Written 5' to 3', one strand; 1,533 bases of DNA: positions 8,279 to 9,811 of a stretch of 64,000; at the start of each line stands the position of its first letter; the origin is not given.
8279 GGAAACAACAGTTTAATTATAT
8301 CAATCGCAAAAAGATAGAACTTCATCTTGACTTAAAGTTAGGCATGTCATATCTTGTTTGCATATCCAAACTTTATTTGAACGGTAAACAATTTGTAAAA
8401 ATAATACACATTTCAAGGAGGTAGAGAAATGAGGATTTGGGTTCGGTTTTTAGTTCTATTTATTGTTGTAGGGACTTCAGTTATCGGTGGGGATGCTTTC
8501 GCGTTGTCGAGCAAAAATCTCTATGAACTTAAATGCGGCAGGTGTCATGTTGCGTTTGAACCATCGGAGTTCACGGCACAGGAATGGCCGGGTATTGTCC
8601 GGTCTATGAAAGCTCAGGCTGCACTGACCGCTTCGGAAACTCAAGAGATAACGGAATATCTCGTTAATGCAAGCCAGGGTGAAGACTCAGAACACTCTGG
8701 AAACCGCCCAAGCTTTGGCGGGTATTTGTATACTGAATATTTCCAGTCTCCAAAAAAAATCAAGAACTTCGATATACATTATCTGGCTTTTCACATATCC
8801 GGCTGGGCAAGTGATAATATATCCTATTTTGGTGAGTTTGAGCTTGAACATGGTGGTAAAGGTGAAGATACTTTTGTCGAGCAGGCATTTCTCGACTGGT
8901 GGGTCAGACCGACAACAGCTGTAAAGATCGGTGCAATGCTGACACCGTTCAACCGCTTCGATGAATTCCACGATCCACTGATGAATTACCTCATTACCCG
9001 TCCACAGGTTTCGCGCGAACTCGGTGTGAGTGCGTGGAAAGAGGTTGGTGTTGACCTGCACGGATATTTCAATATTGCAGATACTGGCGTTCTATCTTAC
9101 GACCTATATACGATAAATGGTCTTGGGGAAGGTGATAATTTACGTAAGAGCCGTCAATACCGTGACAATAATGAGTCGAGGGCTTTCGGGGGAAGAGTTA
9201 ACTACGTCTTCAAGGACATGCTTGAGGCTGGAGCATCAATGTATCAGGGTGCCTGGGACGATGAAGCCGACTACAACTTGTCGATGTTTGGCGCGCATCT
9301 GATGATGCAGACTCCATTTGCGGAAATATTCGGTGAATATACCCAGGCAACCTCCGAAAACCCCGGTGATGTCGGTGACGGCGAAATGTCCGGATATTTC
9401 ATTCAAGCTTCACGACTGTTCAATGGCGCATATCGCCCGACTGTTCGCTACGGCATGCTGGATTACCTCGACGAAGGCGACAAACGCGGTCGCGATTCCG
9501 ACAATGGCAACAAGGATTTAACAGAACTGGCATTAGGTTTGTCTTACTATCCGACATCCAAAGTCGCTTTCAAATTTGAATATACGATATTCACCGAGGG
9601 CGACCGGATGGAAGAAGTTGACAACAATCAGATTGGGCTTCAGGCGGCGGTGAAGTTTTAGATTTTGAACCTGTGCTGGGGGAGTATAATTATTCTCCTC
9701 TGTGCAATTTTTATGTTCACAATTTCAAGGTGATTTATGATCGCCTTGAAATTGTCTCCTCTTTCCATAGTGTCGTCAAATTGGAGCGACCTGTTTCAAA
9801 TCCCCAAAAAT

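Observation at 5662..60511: Five paralogous small FadL/PorV-like barrels (298-350 aa) in 64 kb, each next to secretion or cell-surface genes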

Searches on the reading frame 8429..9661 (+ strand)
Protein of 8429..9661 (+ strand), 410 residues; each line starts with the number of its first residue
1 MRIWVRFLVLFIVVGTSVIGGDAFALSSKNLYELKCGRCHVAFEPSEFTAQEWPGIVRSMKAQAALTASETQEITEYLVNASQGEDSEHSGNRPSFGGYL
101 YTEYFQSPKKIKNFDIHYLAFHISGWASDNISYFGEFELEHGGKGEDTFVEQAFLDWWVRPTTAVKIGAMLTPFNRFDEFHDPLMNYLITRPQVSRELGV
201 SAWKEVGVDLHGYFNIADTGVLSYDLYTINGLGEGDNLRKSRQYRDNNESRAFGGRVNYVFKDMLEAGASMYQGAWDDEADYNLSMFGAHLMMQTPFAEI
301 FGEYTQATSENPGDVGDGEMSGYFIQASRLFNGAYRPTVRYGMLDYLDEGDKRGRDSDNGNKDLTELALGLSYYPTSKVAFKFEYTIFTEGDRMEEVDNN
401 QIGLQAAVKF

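Call 10: search_protein_families(library=pfam, proteins=[window:8429-9661:+], max_evalue=0.01)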
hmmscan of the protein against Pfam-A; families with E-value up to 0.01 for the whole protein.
window:8429-9661:+ (410 aa): 4 families
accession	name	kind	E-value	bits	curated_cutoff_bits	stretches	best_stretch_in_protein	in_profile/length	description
PF09626.15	DHC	-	8.8e-07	30.4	22.2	1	32-87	1-60/116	Dihaem cytochrome c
PF13609.12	Porin_4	-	2.8e-06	27.8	27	1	119-386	52-303/310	Gram-negative porin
PF07396.17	Porin_O_P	-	5.4e-05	23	20.9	0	324-401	268-361/370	Phosphate-selective porin O and P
PF13505.12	OMP_b-brl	-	0.0002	22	28.7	1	246-410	39-175/175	Outer membrane protein beta-barrel domain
